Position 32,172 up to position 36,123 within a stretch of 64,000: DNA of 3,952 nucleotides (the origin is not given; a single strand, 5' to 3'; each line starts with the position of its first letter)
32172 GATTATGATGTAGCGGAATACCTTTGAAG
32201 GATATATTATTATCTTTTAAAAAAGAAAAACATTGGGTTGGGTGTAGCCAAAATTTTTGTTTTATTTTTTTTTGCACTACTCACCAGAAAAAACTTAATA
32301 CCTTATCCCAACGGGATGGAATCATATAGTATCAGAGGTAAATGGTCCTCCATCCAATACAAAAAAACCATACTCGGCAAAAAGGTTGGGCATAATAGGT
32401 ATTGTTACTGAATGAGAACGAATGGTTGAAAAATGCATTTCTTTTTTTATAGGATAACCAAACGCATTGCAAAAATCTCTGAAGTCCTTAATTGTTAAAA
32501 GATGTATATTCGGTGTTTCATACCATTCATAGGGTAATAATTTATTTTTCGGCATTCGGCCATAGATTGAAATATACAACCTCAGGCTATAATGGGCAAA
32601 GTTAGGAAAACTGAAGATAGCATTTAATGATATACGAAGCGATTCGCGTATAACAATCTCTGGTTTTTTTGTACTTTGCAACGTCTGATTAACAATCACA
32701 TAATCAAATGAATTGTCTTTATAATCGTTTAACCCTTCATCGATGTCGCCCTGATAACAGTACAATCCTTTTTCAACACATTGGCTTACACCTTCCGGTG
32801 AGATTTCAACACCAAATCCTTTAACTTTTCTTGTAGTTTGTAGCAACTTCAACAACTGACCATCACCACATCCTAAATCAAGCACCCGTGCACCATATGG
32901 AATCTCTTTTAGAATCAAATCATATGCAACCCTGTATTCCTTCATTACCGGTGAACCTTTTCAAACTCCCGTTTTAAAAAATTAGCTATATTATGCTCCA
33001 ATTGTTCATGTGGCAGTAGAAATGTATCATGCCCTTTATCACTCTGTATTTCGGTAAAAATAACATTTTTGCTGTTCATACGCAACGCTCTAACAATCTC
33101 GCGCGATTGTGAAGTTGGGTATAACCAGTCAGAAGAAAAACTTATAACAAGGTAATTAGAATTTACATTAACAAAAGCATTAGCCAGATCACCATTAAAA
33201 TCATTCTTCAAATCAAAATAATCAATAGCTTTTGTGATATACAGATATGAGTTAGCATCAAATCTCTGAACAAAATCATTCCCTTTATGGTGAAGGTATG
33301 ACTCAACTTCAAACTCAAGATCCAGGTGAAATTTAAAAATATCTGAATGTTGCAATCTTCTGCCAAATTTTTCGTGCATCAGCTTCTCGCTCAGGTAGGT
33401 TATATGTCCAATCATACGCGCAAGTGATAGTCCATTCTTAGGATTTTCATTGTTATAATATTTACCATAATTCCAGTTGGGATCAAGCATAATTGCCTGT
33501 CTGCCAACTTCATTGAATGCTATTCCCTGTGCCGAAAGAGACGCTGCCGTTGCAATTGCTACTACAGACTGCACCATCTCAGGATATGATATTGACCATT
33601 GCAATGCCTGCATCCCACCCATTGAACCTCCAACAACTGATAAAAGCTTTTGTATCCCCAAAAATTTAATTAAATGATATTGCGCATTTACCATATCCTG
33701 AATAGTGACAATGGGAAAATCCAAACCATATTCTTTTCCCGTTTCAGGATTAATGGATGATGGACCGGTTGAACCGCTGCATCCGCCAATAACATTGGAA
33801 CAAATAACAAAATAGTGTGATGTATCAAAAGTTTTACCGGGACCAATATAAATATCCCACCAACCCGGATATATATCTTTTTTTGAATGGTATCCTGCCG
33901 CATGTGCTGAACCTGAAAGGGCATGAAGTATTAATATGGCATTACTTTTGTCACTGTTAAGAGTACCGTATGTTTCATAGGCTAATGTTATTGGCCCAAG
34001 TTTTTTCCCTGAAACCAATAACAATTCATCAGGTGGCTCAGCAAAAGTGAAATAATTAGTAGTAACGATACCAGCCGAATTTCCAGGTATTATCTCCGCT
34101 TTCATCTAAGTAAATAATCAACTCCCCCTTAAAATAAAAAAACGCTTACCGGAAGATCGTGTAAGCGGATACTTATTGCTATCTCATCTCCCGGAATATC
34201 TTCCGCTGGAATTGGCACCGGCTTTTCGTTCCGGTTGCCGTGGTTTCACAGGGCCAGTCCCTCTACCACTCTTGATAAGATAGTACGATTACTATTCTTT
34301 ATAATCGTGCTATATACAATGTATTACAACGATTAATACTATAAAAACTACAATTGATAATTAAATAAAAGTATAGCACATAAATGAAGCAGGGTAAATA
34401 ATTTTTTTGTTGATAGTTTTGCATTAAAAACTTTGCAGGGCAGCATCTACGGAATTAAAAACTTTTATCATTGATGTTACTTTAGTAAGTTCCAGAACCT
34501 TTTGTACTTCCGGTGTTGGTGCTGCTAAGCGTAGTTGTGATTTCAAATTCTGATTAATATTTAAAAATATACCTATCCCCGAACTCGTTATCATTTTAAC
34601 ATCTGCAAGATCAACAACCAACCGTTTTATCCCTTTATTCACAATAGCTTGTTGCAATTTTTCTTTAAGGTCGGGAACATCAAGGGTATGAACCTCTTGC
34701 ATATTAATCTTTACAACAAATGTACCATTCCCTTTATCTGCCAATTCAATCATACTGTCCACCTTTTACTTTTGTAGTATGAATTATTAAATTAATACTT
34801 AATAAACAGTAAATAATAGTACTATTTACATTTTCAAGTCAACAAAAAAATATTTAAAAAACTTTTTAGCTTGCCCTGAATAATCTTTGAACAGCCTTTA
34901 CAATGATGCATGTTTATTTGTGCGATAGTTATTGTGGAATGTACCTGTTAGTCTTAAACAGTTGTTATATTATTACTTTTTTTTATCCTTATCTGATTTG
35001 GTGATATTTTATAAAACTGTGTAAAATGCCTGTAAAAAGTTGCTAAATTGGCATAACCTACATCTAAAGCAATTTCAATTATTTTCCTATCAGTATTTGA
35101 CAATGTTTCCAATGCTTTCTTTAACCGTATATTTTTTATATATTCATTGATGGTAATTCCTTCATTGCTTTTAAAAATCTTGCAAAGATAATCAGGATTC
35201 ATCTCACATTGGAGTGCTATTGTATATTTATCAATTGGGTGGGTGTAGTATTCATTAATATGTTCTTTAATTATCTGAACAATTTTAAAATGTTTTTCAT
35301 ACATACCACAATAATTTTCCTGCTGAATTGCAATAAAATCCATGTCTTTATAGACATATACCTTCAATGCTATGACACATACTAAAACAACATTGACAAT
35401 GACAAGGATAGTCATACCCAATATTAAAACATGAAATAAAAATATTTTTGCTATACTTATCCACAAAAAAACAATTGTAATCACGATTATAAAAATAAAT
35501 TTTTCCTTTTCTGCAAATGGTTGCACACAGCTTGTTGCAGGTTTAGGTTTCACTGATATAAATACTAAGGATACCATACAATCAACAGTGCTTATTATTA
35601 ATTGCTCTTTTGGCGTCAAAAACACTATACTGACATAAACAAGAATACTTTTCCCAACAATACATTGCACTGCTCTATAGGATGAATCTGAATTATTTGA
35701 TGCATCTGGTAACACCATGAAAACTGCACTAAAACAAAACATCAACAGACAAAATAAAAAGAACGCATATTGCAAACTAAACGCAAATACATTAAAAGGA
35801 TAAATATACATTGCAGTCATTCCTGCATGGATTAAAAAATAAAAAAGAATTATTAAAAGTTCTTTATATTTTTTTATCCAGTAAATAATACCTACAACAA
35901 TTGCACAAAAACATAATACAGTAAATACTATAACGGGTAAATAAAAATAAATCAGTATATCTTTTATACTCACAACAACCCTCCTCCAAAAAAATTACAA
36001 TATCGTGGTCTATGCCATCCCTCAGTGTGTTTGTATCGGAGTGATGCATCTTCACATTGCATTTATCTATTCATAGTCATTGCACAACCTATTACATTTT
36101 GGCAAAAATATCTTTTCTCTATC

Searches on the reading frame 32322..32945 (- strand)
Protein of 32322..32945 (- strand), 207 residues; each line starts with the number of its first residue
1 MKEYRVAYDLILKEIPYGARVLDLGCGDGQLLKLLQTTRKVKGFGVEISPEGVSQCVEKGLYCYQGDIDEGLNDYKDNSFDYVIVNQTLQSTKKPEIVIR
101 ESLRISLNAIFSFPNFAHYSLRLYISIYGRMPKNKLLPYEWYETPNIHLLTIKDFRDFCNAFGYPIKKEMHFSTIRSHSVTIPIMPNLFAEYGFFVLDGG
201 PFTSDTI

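Call 54: search_protein_families(library=pfam, proteins=[window:32322-32945:-])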
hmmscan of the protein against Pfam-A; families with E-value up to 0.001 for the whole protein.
window:32322-32945:- (207 aa): 6 families
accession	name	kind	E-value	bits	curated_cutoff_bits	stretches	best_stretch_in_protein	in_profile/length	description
PF07021.18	MetW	-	1.5e-68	230.7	21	1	7-197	3-193/193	Methionine biosynthesis protein MetW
PF13847.12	Methyltransf_31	-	6.3e-12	45.8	27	1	18-104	4-99/145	Methyltransferase domain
PF08241.18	Methyltransf_11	-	2.3e-11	44.6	21.2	1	22-105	1-86/95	Methyltransferase domain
PF13489.12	Methyltransf_23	-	3.1e-11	43.7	27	1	9-134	14-139/164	Methyltransferase domain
PF13649.12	Methyltransf_25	-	2.5e-09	38.1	27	1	21-102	1-89/97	Methyltransferase domain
PF08242.18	Methyltransf_12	-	1.8e-06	29.1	30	1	22-101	1-87/98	Methyltransferase domain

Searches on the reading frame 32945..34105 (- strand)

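Call 54: search_protein_families(library=pfam, proteins=[window:32945-34105:-])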
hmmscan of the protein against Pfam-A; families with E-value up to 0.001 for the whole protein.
window:32945-34105:- (386 aa): 3 families
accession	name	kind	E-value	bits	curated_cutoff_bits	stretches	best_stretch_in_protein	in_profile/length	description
PF00561.26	Abhydrolase_1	-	1.8e-21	77.4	25.8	1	56-363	2-242/245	alpha/beta hydrolase fold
PF00756.26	Esterase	-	0.00057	20.2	22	1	155-204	117-154/251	Putative esterase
PF12146.15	Hydrolase_4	-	0.00064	19.5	27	0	153-194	76-117/239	Serine aminopeptidase, S33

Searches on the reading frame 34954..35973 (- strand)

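Call 11: search_protein_families(library=pfam, proteins=[window:34954-35973:-])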
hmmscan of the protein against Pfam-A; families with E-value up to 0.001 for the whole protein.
window:34954-35973:- (339 aa): 2 families
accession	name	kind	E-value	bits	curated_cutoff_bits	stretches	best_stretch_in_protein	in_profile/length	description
PF12833.13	HTH_18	-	8e-19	68.2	33.6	1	256-329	5-78/80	Helix-turn-helix domain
PF00165.29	HTH_AraC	-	5e-13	49.3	26.6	2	252-280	14-42/42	Bacterial regulatory helix-turn-helix proteins, AraC family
